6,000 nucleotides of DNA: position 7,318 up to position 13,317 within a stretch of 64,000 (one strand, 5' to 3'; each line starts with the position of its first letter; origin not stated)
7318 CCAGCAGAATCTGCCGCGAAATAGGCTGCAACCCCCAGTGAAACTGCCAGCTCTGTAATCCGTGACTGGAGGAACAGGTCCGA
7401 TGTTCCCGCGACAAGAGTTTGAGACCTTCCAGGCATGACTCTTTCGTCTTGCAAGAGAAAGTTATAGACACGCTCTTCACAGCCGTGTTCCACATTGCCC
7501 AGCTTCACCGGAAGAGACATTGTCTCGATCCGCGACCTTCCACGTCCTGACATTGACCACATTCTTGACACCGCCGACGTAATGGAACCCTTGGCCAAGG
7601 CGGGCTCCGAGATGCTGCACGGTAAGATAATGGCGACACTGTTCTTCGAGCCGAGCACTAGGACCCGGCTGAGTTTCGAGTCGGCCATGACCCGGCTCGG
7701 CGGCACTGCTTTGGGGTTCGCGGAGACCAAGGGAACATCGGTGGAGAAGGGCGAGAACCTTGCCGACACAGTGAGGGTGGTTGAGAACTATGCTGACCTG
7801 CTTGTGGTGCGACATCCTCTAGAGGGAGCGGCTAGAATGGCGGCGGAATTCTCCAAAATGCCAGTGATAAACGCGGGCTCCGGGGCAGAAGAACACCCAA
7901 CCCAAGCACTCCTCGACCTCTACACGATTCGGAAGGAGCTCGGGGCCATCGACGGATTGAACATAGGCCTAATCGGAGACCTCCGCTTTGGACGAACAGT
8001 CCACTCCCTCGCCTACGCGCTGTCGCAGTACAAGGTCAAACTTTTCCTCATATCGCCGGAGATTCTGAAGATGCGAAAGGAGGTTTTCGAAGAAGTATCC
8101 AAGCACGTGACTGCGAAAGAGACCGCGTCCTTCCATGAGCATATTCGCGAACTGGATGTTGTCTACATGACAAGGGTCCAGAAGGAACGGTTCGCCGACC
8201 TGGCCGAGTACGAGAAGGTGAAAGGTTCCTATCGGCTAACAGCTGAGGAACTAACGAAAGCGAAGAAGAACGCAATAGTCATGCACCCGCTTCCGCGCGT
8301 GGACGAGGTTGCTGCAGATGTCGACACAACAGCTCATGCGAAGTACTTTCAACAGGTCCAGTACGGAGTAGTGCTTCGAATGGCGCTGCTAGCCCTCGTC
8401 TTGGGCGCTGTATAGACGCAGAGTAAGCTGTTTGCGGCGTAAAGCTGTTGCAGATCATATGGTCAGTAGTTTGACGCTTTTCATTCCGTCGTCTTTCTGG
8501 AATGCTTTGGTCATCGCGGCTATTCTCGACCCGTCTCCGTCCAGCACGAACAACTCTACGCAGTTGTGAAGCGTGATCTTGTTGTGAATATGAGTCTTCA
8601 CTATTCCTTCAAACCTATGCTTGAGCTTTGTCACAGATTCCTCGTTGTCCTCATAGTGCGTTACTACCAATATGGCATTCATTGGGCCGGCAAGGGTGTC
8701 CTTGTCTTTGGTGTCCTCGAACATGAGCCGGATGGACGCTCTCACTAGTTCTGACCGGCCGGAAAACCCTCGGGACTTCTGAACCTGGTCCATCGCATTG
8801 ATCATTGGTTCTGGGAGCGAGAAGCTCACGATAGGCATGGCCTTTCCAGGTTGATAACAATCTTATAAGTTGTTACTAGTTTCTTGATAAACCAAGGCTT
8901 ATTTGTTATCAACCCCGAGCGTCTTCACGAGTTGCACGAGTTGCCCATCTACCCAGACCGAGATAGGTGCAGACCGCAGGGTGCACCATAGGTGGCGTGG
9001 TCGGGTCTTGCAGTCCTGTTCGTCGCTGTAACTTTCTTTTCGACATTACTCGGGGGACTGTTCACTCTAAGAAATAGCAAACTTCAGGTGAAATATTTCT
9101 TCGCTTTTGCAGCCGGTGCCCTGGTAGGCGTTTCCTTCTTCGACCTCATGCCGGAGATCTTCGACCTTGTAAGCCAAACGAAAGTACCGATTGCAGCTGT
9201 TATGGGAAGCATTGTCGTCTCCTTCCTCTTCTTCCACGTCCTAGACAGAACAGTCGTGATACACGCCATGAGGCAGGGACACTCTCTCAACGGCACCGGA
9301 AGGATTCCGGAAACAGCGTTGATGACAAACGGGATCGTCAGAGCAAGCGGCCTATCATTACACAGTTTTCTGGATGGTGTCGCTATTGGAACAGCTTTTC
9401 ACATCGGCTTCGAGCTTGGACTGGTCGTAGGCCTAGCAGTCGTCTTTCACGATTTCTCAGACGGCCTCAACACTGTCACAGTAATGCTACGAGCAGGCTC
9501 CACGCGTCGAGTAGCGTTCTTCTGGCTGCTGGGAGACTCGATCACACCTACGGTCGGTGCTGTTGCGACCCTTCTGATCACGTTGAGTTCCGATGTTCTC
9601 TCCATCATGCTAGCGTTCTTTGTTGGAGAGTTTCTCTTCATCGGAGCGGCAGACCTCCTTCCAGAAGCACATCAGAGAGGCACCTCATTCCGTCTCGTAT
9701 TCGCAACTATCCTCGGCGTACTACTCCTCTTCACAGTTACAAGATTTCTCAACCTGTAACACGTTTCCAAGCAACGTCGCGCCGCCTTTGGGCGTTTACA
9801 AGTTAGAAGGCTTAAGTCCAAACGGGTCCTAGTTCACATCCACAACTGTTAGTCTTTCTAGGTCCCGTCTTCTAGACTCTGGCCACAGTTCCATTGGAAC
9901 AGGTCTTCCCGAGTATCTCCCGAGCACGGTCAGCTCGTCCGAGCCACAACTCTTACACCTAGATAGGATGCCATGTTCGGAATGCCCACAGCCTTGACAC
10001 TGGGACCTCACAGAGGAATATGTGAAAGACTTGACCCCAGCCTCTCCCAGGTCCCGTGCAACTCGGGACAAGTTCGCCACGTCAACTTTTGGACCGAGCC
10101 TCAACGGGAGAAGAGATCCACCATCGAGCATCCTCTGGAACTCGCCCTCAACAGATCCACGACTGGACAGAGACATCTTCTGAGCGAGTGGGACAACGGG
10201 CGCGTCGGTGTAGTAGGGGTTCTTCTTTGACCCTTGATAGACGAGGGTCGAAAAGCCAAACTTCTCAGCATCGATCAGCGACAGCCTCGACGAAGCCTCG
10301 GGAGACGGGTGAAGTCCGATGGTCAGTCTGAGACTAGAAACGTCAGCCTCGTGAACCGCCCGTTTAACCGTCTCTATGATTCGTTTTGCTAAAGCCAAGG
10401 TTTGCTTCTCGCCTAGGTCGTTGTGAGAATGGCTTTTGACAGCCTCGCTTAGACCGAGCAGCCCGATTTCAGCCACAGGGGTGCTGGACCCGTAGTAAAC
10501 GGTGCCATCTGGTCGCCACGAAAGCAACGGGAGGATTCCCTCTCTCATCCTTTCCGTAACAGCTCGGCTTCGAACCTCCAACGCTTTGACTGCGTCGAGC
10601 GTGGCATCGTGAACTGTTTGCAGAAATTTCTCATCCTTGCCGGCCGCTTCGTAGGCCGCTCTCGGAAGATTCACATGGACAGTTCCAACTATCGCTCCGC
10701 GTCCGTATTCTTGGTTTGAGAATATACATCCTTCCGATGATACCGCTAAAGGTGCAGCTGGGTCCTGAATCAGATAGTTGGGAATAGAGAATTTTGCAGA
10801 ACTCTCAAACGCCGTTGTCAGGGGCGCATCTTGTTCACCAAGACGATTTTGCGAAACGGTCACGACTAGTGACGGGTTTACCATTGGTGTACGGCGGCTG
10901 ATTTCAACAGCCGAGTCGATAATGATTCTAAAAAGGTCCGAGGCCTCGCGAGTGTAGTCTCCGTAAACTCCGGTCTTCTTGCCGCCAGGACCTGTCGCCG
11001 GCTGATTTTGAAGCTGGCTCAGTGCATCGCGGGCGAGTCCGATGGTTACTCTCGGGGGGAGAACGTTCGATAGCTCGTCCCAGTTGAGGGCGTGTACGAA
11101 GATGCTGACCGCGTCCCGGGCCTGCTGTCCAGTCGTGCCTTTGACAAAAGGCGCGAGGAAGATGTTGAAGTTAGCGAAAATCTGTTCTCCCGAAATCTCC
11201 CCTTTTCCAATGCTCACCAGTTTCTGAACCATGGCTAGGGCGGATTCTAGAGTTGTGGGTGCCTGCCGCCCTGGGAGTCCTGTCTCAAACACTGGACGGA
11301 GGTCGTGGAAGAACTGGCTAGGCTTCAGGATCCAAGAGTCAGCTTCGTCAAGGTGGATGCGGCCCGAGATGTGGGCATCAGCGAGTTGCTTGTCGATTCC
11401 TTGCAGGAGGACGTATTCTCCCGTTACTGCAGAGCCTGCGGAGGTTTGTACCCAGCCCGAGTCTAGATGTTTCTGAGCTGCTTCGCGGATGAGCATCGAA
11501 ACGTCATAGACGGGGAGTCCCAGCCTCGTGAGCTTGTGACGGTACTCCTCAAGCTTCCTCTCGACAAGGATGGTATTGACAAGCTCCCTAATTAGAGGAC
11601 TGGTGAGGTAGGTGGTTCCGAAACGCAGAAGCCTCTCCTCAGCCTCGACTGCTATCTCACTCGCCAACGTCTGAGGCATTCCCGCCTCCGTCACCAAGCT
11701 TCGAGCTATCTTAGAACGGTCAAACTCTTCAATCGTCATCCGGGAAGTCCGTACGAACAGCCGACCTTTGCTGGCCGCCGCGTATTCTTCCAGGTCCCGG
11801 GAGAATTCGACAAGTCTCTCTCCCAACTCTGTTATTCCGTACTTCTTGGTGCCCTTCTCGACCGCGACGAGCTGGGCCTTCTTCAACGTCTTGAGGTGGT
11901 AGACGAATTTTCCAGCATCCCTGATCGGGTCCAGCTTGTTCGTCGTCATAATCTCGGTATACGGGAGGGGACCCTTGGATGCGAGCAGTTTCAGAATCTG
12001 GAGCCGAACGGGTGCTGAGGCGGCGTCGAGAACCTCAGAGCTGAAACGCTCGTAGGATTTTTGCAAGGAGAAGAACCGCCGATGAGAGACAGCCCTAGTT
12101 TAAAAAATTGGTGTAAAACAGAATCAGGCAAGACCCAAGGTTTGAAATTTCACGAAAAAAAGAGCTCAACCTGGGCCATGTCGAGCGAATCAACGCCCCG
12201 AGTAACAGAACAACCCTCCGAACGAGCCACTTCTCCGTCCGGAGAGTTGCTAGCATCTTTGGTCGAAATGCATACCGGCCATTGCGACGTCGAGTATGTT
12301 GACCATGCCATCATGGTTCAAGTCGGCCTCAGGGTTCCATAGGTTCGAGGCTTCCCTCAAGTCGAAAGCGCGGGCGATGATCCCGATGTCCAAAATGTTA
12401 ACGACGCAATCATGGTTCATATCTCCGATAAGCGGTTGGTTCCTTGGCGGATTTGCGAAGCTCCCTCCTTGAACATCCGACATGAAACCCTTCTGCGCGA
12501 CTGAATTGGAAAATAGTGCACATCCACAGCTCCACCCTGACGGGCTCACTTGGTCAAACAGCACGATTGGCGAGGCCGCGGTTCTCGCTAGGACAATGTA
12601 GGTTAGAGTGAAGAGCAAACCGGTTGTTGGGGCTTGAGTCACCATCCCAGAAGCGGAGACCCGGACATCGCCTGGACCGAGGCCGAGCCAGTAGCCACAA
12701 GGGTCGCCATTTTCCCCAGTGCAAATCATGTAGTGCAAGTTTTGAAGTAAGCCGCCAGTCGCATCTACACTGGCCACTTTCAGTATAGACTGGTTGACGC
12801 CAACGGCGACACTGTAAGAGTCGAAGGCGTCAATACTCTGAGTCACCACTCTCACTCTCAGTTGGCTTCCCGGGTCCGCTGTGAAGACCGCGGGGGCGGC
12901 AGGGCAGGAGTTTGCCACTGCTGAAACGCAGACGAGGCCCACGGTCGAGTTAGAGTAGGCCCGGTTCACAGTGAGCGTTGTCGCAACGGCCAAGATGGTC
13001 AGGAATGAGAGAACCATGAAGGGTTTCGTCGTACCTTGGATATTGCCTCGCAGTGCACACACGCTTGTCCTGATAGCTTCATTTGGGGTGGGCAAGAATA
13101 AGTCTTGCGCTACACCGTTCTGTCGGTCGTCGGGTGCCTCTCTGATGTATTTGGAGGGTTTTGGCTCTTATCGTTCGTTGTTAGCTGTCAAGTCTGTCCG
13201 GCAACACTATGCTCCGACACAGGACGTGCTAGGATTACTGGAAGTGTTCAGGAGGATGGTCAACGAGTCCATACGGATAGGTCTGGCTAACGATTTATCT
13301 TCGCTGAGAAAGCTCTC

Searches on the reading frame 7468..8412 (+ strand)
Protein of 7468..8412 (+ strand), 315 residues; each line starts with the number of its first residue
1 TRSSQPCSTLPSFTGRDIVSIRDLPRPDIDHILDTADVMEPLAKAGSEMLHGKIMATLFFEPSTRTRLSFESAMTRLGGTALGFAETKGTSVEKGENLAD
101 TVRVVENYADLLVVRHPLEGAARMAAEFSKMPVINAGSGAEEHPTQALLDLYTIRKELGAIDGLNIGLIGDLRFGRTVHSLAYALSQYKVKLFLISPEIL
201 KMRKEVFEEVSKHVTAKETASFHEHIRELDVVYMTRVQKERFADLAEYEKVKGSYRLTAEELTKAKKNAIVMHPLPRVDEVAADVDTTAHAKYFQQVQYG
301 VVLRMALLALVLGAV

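Call 82: search_protein_families(library=pfam, proteins=[window:7468-8412:+], max_evalue=0.00001)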
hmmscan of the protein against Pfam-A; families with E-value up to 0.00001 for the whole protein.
window:7468-8412:+ (315 aa): 2 families
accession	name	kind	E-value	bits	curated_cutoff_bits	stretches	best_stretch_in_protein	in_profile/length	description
PF02729.26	OTCace_N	-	1.5e-47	161.8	29.9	1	16-155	1-147/148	Aspartate/ornithine carbamoyltransferase, carbamoyl-P binding domain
PF00185.30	OTCace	-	5e-31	108.3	29.4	1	162-310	1-156/157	Aspartate/ornithine carbamoyltransferase, Asp/Orn binding domain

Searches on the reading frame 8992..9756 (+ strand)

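Call 82: search_protein_families(library=pfam, proteins=[window:8992-9756:+], max_evalue=0.00001)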
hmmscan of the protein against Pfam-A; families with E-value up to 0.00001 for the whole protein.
window:8992-9756:+ (255 aa): 1 family
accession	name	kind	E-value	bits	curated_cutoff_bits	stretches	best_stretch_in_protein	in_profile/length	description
PF02535.28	Zip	-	6e-18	65.6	35.1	1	108-245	172-314/323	ZIP Zinc transporter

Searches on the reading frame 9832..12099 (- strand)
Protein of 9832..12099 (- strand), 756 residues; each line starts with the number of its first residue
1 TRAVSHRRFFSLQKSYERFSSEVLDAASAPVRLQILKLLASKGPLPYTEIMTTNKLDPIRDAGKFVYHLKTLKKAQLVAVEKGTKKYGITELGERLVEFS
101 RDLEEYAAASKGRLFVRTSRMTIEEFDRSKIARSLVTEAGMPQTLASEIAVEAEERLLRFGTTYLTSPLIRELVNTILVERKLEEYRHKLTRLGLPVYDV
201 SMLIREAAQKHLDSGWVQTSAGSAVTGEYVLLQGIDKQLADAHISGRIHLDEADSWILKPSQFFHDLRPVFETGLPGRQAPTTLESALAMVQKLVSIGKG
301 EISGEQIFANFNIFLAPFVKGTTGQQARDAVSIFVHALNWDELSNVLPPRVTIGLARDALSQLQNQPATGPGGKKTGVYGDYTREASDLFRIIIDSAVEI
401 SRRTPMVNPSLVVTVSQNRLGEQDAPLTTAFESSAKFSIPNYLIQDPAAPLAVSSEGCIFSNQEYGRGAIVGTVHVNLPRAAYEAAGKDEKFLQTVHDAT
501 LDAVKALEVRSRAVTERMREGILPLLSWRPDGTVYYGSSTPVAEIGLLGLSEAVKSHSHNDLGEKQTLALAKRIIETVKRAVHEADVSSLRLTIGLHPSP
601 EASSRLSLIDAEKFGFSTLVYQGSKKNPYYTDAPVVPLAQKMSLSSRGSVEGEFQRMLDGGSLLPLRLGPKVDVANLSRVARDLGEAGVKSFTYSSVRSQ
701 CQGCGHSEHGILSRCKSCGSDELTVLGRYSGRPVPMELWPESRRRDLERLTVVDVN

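Call 82: search_protein_families(library=pfam, proteins=[window:9832-12099:-], max_evalue=0.00001)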
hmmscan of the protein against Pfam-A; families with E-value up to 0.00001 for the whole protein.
window:9832-12099:- (756 aa): 4 families
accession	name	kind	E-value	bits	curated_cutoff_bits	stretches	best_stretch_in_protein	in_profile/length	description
PF13597.11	NRDD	-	1.1e-51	176.6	26.2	1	222-746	17-555/562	Anaerobic ribonucleoside-triphosphate reductase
PF24038.1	DUF7347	-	2e-07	31.6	27.6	1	22-98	3-75/77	Domain of unknown function (DUF7347)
PF12840.13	HTH_20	-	8.5e-06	26.1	27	0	29-81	3-51/51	Helix-turn-helix domain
PF03477.21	ATP-cone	-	9.8e-06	26.5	25.8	0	115-186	2-75/88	ATP cone domain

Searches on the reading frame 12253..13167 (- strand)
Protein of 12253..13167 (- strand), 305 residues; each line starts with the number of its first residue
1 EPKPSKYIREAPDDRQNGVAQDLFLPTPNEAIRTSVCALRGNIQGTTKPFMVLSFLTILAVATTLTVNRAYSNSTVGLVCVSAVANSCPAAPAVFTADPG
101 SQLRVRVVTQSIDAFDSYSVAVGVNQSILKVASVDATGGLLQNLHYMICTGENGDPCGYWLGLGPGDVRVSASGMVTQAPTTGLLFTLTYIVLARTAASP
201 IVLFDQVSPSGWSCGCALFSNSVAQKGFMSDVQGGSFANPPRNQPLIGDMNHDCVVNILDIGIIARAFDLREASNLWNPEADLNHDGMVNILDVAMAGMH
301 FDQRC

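Call 32: search_protein_families(library=pfam, proteins=[window:12253-13167:-], max_evalue=0.00001)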
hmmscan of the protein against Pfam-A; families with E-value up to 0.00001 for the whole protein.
window:12253-13167:- (305 aa): 1 family
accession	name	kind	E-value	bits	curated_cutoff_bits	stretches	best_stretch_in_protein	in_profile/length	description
PF00404.24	Dockerin_1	-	2.5e-06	28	22.9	1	248-296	2-51/57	Dockerin type I domain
